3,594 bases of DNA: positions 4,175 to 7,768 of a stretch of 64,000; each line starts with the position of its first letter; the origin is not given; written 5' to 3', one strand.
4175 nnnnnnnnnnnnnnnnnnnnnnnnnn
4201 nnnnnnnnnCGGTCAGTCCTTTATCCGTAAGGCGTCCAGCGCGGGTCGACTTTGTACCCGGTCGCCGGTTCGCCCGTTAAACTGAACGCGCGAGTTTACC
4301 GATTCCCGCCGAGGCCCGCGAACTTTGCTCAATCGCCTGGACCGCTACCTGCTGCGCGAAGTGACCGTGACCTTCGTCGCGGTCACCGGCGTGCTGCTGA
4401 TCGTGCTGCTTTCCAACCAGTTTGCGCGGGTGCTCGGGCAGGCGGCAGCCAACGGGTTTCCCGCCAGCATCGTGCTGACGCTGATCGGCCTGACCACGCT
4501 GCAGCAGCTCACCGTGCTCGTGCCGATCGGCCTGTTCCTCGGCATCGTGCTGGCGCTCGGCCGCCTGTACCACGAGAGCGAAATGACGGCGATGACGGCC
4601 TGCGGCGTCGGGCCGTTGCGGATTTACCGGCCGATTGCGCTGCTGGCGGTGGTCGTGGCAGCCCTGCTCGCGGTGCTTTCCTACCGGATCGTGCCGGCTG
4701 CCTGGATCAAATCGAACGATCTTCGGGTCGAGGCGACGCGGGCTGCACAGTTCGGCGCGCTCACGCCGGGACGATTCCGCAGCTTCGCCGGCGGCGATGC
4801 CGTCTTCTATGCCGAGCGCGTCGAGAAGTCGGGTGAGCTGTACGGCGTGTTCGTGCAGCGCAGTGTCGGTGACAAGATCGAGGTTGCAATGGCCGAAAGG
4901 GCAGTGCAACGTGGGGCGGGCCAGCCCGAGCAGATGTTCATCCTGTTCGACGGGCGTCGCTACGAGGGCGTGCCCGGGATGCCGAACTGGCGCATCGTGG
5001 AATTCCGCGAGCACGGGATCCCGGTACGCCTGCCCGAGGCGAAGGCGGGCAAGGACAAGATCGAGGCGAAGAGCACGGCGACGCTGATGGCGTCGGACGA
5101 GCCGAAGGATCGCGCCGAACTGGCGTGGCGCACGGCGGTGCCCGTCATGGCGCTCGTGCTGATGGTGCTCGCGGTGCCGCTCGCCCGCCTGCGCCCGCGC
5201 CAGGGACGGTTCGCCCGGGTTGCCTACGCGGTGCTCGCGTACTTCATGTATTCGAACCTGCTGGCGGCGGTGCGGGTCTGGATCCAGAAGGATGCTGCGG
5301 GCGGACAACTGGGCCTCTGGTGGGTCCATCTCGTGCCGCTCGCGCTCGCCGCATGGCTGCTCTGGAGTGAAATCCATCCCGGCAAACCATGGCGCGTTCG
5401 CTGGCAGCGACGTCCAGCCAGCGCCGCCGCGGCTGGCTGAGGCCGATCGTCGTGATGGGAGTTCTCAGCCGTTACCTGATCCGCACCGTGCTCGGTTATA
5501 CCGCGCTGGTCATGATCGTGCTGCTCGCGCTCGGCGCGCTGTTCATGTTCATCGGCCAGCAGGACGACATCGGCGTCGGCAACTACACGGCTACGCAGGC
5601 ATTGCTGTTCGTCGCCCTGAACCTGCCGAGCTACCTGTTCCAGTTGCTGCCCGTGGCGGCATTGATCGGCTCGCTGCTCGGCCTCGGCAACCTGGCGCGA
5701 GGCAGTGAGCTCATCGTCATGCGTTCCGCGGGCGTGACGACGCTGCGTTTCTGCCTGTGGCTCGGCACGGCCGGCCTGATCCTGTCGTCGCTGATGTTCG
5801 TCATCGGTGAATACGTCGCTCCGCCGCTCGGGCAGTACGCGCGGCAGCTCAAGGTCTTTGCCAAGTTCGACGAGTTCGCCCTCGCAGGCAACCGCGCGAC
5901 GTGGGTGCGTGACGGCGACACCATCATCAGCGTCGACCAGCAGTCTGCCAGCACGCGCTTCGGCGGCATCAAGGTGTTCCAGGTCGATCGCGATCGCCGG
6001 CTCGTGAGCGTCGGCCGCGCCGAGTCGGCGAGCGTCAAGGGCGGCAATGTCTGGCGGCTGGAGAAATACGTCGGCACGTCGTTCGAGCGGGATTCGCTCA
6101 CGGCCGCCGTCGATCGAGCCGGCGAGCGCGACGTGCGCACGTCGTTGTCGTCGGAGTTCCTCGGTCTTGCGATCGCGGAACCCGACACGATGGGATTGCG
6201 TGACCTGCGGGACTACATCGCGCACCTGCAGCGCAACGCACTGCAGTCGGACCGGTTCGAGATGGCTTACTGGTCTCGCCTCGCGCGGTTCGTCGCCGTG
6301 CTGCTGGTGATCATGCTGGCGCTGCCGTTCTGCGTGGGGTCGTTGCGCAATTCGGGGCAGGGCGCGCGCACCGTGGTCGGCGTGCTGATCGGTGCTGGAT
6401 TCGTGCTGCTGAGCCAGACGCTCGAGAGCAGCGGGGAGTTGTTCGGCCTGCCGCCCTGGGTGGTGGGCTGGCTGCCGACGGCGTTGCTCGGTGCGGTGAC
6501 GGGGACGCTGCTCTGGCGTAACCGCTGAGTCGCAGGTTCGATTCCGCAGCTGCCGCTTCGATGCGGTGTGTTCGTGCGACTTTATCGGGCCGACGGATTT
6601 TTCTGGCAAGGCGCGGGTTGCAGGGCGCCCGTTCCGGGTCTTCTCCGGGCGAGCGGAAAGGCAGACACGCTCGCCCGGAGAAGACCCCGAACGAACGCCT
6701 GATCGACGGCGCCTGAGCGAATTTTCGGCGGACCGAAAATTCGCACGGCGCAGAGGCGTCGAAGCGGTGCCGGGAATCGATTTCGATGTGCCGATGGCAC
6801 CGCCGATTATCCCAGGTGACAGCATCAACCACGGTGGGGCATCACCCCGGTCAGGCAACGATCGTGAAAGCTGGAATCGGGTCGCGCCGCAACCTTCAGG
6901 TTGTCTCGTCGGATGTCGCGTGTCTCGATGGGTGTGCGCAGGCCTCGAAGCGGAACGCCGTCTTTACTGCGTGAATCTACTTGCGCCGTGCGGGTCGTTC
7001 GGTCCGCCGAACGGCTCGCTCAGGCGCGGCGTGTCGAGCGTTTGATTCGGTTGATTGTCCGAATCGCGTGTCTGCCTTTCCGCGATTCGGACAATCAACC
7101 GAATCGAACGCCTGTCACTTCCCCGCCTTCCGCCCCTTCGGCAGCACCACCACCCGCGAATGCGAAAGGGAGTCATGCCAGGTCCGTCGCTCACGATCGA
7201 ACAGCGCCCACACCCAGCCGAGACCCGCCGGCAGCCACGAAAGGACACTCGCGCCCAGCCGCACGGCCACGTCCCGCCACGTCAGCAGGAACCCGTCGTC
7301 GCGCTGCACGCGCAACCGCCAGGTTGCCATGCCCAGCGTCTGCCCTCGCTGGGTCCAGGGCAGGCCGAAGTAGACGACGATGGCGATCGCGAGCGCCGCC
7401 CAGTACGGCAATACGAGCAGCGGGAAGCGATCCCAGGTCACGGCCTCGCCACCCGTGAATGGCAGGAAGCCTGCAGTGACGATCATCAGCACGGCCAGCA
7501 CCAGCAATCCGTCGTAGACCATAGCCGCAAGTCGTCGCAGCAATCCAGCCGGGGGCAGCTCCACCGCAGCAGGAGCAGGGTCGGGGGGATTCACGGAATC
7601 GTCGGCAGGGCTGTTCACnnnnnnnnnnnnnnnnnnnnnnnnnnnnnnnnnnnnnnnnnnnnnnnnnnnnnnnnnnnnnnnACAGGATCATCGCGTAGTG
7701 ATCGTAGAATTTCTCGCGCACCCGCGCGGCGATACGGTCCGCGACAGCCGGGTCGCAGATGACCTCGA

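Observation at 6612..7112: Inverted pair of two-hairpin elements with conserved loops but compensatorily different stems (lptG-RDD intergenic region)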

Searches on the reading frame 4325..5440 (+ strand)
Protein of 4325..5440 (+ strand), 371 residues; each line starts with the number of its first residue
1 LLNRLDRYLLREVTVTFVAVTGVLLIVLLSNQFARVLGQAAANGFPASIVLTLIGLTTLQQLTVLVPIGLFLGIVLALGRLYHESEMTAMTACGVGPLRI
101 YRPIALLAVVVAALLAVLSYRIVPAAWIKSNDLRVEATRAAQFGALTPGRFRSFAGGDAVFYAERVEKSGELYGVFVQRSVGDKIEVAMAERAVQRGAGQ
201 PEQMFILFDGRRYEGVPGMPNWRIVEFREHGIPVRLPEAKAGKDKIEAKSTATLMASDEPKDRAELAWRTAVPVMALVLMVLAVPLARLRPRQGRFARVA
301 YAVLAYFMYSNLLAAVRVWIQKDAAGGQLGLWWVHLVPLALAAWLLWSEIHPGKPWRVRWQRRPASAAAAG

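Call 60: search_protein_families(library=pfam, proteins=[window:4325-5440:+])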
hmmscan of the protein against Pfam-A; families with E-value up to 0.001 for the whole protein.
window:4325-5440:+ (371 aa): 1 family
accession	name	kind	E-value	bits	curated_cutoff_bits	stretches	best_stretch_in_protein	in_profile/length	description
PF03739.19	LptF_LptG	-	5e-68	230.1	27.9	1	7-347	1-352/353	Lipopolysaccharide export system permease LptF/LptG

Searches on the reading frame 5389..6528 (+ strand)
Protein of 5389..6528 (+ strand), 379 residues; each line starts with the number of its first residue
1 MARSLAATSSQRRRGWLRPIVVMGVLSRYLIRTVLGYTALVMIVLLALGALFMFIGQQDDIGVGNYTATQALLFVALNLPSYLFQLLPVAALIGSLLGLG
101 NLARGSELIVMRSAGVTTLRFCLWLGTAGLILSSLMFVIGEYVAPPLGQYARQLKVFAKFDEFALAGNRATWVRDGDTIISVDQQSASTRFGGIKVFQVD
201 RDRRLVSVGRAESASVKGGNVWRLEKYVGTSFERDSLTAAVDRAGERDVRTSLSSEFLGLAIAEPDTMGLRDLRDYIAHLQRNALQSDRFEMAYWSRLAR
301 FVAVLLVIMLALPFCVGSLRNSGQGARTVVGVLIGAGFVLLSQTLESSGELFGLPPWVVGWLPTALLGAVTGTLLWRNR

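Call 12: find_related_loci(query=window:5389-6528:+, collection=genome_contigs, flank=3000)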
Query window:5389-6528:+ (379 aa) in genome_contigs; peptide patterns used: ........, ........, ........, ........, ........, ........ (x = any residue, [..] = any of these).
93 stretches matched a pattern; 28 encode a relative of the query (tblastn E <= 1e-3); 27 distinct loci.
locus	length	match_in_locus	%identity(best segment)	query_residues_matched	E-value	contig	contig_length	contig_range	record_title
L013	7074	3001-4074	96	22-379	0e+0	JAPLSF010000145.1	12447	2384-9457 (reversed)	MAG: Proteobacteria bacterium isolate LacPavin_0920_SED3_MAG_66_26 LacPavin_0920_SED3_scaffold_328163, whole genome shot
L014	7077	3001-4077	94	21-379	0e+0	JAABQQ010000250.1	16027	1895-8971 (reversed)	MAG: Gammaproteobacteria bacterium isolate S06.Bin044 NODE_60_length_16027_cov_8.03875, whole genome shotgun sequence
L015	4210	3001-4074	94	22-379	0e+0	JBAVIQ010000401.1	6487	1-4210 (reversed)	MAG: Steroidobacteraceae bacterium isolate MFD04666_ilm_asm_bin11 k127_48788, whole genome shotgun sequence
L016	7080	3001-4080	93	20-379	0e+0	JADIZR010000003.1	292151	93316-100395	MAG: Proteobacteria bacterium isolate AalW_18-Q3-R10-53_BAT3C.245 tig00010488-10-2929570, whole genome shotgun sequence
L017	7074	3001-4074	93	22-379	0e+0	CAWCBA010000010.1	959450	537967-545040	MAG: uncultured Gammaproteobacteria bacterium isolate MFD09779.bin.1.338 genome assembly, contig: contig_7606, whole gen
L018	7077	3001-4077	95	21-379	0e+0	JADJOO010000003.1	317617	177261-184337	MAG: Proteobacteria bacterium isolate Fred_18-Q3-R57-64_BAT3C.617 tig00010320-10-3166690, whole genome shotgun sequence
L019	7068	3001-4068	93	24-379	0e+0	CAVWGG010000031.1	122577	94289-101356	MAG: uncultured Gammaproteobacteria bacterium isolate MFD04716.bin.2.92 genome assembly, contig: contig_6732, whole geno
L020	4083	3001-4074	94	22-379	0e+0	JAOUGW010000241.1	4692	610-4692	MAG: Gammaproteobacteria bacterium isolate 4_1_May_SF_Bin43 4_1_May_SF_Bin43_scaffold_10574_c1, whole genome shotgun seq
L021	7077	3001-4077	90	21-379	0e+0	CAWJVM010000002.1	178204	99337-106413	MAG: uncultured Gammaproteobacteria bacterium isolate MFD04716.bin.3.364 genome assembly, contig: contig_15026, whole ge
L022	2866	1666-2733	94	24-379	0e+0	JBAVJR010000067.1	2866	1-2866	MAG: Steroidobacteraceae bacterium isolate MFD04396_ilm_asm_bin7 k127_322909, whole genome shotgun sequence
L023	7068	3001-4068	93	24-379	0e+0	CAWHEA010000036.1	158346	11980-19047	MAG: uncultured Gammaproteobacteria bacterium isolate MFD00905.bin.2.7 genome assembly, contig: contig_70227, whole geno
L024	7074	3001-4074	86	21-379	0e+0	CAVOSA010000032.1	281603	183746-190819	MAG: uncultured Gammaproteobacteria bacterium isolate MFD00032.bin.2.79 genome assembly, contig: contig_70608, whole gen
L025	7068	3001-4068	86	24-379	0e+0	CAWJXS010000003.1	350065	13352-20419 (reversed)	MAG: uncultured Gammaproteobacteria bacterium isolate MFD03899.bin.3.229 genome assembly, contig: contig_2022, whole gen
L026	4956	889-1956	83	24-379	0e+0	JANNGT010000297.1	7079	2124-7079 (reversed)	MAG: Gammaproteobacteria bacterium isolate SOY_6_C_metabat_37 SOY_6_C_k141_733601, whole genome shotgun sequence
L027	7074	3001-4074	78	21-378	1e-178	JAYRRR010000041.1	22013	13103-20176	MAG: Steroidobacteraceae bacterium isolate XM1_ASGE3bin.34 k141_261607, whole genome shotgun sequence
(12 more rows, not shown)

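Call 60: search_protein_families(library=pfam, proteins=[window:5389-6528:+])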
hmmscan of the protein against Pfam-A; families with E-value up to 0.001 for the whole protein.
window:5389-6528:+ (379 aa): 1 family
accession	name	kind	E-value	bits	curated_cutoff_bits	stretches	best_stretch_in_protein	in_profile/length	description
PF03739.19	LptF_LptG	-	2e-71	241.3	27.9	1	28-377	1-353/353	Lipopolysaccharide export system permease LptF/LptG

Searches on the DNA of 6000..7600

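Call 4: search_rna_families(source=window, start=6000, end=7600, threshold=evalue, max_evalue=10)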
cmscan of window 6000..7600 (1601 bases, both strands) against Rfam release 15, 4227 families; matches with E-value up to 10: 20.
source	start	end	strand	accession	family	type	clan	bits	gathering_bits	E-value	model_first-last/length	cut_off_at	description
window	6535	6783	+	RF04104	MIR918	Gene; miRNA;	-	48.2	268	7e-07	1-265/265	no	MIR918 microRNA precursor family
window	6540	6778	-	RF04104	MIR918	Gene; miRNA;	-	40.2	268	3.7e-05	1-265/265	no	MIR918 microRNA precursor family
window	6593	6727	-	RF03175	MIR3454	Gene; miRNA;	-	35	142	4.9e-05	1-147/147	no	MIR3454 microRNA precursor family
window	7029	7121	+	RF03672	MIR840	Gene; miRNA;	-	34.9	150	0.00033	1-147/147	no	MIR840 microRNA precursor family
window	7033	7118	+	RF03771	mir-341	Gene; miRNA;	-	32.9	90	7.9e-05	7-92/96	no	mir-341 microRNA precursor family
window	6630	6692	-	RF04057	MIR1432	Gene; miRNA;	-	27.4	90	0.02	1-89/89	no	MIR1432 microRNA precursor family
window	6624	6699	-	RF01020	mir-572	Gene; miRNA;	-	26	80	0.3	1-90/90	no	mir-572 microRNA precursor family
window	7048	7101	-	RF01997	mir-969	Gene; miRNA;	-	25.5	61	0.037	1-86/86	no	mir-969 microRNA precursor family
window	6625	6715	+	RF04311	dauA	Cis-reg;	-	22.5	45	0.85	1-88/88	no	dauA ncRNA motif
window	6626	6697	-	RF00758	mir-346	Gene; miRNA;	-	21.4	80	1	1-95/95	no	mir-346 microRNA precursor family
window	6627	6696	+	RF01895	mir-193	Gene; miRNA;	-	19.8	55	0.25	1-76/76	no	mir-193 microRNA precursor family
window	7035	7114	+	RF00758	mir-346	Gene; miRNA;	-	18.8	80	4.4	1-95/95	no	mir-346 microRNA precursor family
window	6636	6686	-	RF01035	mir-887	Gene; miRNA;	-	18.4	100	3.6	1-78/78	no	mir-887 microRNA precursor family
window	6636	6687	-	RF04062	MIR949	Gene; miRNA;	-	17.8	100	4.1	21-87/106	no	MIR949 microRNA precursor family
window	7039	7110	+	RF00796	mir-48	Gene; miRNA;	-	17.2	69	3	1-76/76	no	mir-48 microRNA precursor family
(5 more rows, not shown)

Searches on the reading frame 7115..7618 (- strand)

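Call 60: search_protein_families(library=pfam, proteins=[window:7115-7618:-])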
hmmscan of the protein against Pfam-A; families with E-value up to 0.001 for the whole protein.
window:7115-7618:- (167 aa): 1 family
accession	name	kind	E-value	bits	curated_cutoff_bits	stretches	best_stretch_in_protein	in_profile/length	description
PF06271.18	RDD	-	2.6e-20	73.5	24.1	1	23-152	1-136/137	RDD family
